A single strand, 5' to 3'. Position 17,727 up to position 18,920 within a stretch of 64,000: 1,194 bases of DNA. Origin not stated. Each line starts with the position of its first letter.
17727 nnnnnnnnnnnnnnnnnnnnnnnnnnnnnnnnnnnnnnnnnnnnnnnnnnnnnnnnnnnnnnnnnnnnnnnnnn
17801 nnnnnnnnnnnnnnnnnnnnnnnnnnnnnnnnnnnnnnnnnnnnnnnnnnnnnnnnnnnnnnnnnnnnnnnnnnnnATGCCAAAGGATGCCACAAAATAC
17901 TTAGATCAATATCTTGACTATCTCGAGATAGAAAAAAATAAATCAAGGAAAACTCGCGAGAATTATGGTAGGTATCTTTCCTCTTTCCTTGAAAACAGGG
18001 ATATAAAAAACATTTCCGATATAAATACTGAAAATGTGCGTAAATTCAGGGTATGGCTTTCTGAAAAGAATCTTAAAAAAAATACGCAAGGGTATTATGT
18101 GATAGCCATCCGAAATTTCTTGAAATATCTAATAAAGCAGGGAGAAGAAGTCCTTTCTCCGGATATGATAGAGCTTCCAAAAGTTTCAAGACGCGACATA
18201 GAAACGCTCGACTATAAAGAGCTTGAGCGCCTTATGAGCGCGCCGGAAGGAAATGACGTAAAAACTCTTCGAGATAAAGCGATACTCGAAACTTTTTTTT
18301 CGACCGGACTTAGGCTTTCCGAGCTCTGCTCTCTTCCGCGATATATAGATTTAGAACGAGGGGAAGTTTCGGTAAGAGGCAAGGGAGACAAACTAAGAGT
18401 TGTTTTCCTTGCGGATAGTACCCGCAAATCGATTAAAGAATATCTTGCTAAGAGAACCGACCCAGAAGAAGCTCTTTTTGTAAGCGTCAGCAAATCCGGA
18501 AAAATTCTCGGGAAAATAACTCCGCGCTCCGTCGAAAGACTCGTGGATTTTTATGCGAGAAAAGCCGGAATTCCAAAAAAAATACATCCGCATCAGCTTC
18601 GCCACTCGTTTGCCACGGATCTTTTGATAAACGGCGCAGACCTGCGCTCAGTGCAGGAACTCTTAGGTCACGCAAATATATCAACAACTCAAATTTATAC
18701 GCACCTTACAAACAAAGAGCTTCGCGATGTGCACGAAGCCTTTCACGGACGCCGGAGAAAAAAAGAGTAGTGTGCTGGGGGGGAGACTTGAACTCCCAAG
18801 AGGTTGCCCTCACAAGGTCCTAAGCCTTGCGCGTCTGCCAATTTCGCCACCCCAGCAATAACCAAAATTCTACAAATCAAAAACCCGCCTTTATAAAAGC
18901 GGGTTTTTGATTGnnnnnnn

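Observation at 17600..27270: Three-locus intergenic repeat family with a conserved 58-nt GC-hairpin core, TTAGTT-type iteron-like arms and a conserved AT-rich promoter-like module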

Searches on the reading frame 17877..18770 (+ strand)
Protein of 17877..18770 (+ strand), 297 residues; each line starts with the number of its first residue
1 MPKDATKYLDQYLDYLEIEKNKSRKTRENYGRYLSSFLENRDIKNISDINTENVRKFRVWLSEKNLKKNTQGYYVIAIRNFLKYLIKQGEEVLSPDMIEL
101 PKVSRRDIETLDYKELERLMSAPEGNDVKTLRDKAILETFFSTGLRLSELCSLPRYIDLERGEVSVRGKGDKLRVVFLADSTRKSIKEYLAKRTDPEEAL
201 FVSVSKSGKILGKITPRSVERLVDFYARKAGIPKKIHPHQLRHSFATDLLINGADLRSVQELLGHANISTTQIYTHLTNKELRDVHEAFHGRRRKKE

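Call 14: search_protein_families(library=pfam, proteins=[window:17877-18770:+])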
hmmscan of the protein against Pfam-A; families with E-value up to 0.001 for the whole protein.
window:17877-18770:+ (297 aa): 4 families
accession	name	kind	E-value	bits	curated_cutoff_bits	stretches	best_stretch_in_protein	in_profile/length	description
PF00589.27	Phage_integrase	-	5.8e-42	143.8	27.1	1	110-280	2-171/172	Phage integrase family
PF02899.23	Phage_int_SAM_1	-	6.7e-15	55.6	22.3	1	9-89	1-83/83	Phage integrase, N-terminal SAM-like domain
PF13102.12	Phage_int_SAM_5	-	1.9e-08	35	22.3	1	7-89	4-86/98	Phage integrase SAM-like domain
PF13495.12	Phage_int_SAM_4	-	9.4e-08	32.8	27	1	9-87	2-80/85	Phage integrase, N-terminal SAM-like domain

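Call 16: find_encoding_contigs(protein=window:17877-18770:+, flank=3000, max_places=10)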
Protein window:17877-18770:+ (297 aa): 2 contigs read that carry it; 2 places shown.
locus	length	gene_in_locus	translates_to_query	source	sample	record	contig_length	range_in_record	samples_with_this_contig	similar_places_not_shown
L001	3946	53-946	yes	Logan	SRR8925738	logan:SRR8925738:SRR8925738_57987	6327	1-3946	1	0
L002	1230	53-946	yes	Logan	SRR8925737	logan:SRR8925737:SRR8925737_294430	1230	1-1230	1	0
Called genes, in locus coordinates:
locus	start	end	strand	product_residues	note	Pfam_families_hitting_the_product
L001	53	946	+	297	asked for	PF02899:Phage_int_SAM_1, PF13102:Phage_int_SAM_5 (weak), PF13495:Phage_int_SAM_4, PF00589:Phage_integrase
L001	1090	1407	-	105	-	PF18895:T4SS_pilin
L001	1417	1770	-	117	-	PF18895:T4SS_pilin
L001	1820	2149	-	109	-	PF18895:T4SS_pilin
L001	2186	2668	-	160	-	-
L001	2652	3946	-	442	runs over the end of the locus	PF01547:SBP_bac_1, PF13416:SBP_bac_8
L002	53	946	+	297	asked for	PF02899:Phage_int_SAM_1, PF13102:Phage_int_SAM_5 (weak), PF13495:Phage_int_SAM_4, PF00589:Phage_integrase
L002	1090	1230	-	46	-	?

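Call 17: find_homologous_proteins(query=window:17877-18770:+)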
Query window:17877-18770:+ (297 aa): 8000 proteins with E <= 0.001 among 8000 candidates; the best 120 are listed.
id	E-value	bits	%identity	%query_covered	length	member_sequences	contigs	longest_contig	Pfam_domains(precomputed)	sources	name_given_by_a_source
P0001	2.6e-172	590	90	100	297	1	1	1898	PF13495.13,PF13102.13,PF00589.28,PF02899.24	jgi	jgi:site-specific recombinase XerD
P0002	9.7e-154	529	81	100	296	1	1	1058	PF13102.13,PF00589.28,PF02899.24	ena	-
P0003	1.0e-153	529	81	100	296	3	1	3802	PF13495.13,PF13102.13,PF00589.28,PF02899.24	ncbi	-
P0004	1.1e-153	529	81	100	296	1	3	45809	PF13102.13,PF00589.28,PF02899.24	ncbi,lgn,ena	-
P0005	9.6e-153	526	81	100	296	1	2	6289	PF00589.28,PF02899.24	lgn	-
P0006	6.3e-151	520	79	98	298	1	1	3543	PF13495.13,PF13102.13,PF00589.28,PF02899.24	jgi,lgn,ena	-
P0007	6.4e-151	520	80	97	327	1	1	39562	PF13495.13,PF13102.13,PF00589.28,PF02899.24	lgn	-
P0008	1.5e-150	518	80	96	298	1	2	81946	PF13495.13,PF13102.13,PF00589.28,PF02899.24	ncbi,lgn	-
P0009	5.1e-150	517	80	99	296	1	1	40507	PF13102.13,PF00589.28,PF02899.24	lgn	-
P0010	2.2e-149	514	79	100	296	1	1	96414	PF13495.13,PF13102.13,PF00589.28,PF02899.24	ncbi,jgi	jgi:site-specific recombinase XerD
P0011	3.7e-149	514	79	100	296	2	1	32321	PF13495.13,PF13102.13,PF00589.28,PF02899.24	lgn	-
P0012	1.3e-148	512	78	98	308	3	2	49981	PF13495.13,PF13102.13,PF00589.28,PF02899.24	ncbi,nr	ncbi:hypothetical protein A3I34_00415 [Candidatus Jorgensenbacteria bacterium RIFCSPLOWO2_02_FULL_45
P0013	1.7e-148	512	79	100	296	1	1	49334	PF13102.13,PF00589.28,PF02899.24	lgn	-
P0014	4.5e-148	510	77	98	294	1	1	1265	PF13495.13,PF00589.28,PF02899.24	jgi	jgi:site-specific recombinase XerD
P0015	1.6e-147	508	78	100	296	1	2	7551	PF13495.13,PF13102.13,PF00589.28,PF02899.24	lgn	-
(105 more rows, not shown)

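Call 19: find_encoding_contigs(protein=P0001, flank=3000, max_places=3)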
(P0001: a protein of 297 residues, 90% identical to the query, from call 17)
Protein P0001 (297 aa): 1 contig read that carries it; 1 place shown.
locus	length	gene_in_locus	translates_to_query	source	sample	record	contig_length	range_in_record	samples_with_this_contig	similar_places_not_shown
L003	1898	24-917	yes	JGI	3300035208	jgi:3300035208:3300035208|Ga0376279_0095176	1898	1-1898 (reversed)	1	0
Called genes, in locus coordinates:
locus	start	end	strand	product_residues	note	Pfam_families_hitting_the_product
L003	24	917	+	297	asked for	PF02899:Phage_int_SAM_1, PF13102:Phage_int_SAM_5 (weak), PF13495:Phage_int_SAM_4 (weak), PF00589:Phage_integrase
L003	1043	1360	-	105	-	PF18895:T4SS_pilin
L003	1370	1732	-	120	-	PF18895:T4SS_pilin (weak)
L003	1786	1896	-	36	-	?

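Call 20: find_encoding_contigs(protein=P0004, flank=10000, max_places=3)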
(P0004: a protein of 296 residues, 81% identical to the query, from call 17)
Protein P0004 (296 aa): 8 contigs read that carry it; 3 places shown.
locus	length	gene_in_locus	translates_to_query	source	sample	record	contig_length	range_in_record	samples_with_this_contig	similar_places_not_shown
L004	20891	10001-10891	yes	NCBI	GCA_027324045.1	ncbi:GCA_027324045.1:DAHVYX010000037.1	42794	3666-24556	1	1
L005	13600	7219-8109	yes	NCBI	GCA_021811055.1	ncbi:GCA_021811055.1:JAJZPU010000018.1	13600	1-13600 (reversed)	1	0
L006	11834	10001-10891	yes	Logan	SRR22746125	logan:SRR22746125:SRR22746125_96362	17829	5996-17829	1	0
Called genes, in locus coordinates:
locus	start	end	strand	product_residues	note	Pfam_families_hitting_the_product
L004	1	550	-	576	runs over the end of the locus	-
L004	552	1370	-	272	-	-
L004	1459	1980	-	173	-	-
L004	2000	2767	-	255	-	PF00398:RrnaAD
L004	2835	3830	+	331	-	PF01476:LysM, PF23473:LysM3_LYK4_5 (faint), PF23577:LysM_RLK (faint), PF01476:LysM (weak), PF01551:Peptidase_M23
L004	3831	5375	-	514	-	PF05362:Lon_C (faint), PF00004:AAA (faint), PF13541:ChlI, PF00158:Sigma54_activat (faint), PF01078:Mg_chelatase, PF07728:AAA_5, PF00493:MCM (weak), PF13335:Mg_chelatase_C, +2 more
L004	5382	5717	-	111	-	PF01258:zf-dskA_traR (weak)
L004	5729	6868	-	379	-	-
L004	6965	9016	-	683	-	PF01138:RNase_PH, PF00013:KH_1, PF00575:S1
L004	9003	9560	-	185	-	PF01936:NYN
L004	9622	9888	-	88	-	PF00312:Ribosomal_S15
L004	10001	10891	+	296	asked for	PF02899:Phage_int_SAM_1, PF13102:Phage_int_SAM_5 (weak), PF00589:Phage_integrase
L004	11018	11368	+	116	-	PF00877:NLPC_P60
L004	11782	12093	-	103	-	PF18895:T4SS_pilin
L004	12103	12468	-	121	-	PF18895:T4SS_pilin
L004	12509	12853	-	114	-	PF18895:T4SS_pilin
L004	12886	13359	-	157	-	PF18895:T4SS_pilin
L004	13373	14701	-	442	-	PF01547:SBP_bac_1, PF13416:SBP_bac_8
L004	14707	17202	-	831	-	PF00521:DNA_topoisoIV, PF03989:DNA_gyraseA_C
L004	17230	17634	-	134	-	-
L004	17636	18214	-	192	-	PF13483:Lactamase_B_3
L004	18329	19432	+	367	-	PF00575:S1 (weak), PF23459:S1_RRP5 (faint), PF00575:S1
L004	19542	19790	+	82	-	-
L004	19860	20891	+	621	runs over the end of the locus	PF06480:FtsH_ext (weak), PF00004:AAA, PF17862:AAA_lid_3, PF01434:Peptidase_M41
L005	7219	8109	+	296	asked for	PF02899:Phage_int_SAM_1, PF13102:Phage_int_SAM_5 (weak), PF00589:Phage_integrase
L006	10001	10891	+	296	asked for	PF02899:Phage_int_SAM_1, PF13102:Phage_int_SAM_5 (weak), PF00589:Phage_integrase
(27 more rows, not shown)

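Call 21: find_encoding_contigs(protein=P0008, flank=10000, max_places=3)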
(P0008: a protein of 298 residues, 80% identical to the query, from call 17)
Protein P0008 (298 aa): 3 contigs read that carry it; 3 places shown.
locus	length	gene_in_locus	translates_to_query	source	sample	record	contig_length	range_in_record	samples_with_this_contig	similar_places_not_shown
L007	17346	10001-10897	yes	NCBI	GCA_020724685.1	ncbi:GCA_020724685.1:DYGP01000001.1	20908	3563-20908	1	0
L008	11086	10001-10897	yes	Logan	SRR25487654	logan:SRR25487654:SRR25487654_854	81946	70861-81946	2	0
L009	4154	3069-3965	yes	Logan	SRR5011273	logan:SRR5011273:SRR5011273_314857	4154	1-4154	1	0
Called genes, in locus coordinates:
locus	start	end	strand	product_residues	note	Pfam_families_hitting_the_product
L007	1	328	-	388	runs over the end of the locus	-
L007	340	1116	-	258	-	-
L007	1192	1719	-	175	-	-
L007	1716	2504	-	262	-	PF00398:RrnaAD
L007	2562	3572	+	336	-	PF01476:LysM (weak), PF23473:LysM3_LYK4_5 (faint), PF01476:LysM (weak), PF01551:Peptidase_M23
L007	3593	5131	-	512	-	PF00004:AAA (faint), PF13541:ChlI, PF00158:Sigma54_activat (faint), PF01078:Mg_chelatase, PF07728:AAA_5 (faint), PF00493:MCM (weak), PF13335:Mg_chelatase_C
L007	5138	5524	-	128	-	PF01258:zf-dskA_traR (weak)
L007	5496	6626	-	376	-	-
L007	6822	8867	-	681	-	PF01138:RNase_PH, PF03726:PNPase (weak), PF01138:RNase_PH, PF00013:KH_1, PF00575:S1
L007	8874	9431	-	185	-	PF01936:NYN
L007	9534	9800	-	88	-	PF00312:Ribosomal_S15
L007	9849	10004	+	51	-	-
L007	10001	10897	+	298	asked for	PF02899:Phage_int_SAM_1, PF13102:Phage_int_SAM_5 (faint), PF13495:Phage_int_SAM_4 (faint), PF00589:Phage_integrase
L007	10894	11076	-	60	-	-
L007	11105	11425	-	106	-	PF18895:T4SS_pilin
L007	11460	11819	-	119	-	PF18895:T4SS_pilin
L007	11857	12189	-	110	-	PF04956:TrbC (weak), PF18895:T4SS_pilin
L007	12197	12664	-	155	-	PF18895:T4SS_pilin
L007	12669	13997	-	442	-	PF01547:SBP_bac_1, PF13416:SBP_bac_8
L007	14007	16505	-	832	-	PF00521:DNA_topoisoIV, PF03989:DNA_gyraseA_C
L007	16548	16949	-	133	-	-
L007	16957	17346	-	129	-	?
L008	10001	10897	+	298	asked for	PF02899:Phage_int_SAM_1, PF13102:Phage_int_SAM_5 (faint), PF13495:Phage_int_SAM_4 (faint), PF00589:Phage_integrase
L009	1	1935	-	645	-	?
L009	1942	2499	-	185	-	PF01936:NYN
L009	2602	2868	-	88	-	PF00312:Ribosomal_S15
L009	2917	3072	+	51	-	-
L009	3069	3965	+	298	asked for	PF02899:Phage_int_SAM_1, PF13102:Phage_int_SAM_5 (faint), PF13495:Phage_int_SAM_4 (faint), PF00589:Phage_integrase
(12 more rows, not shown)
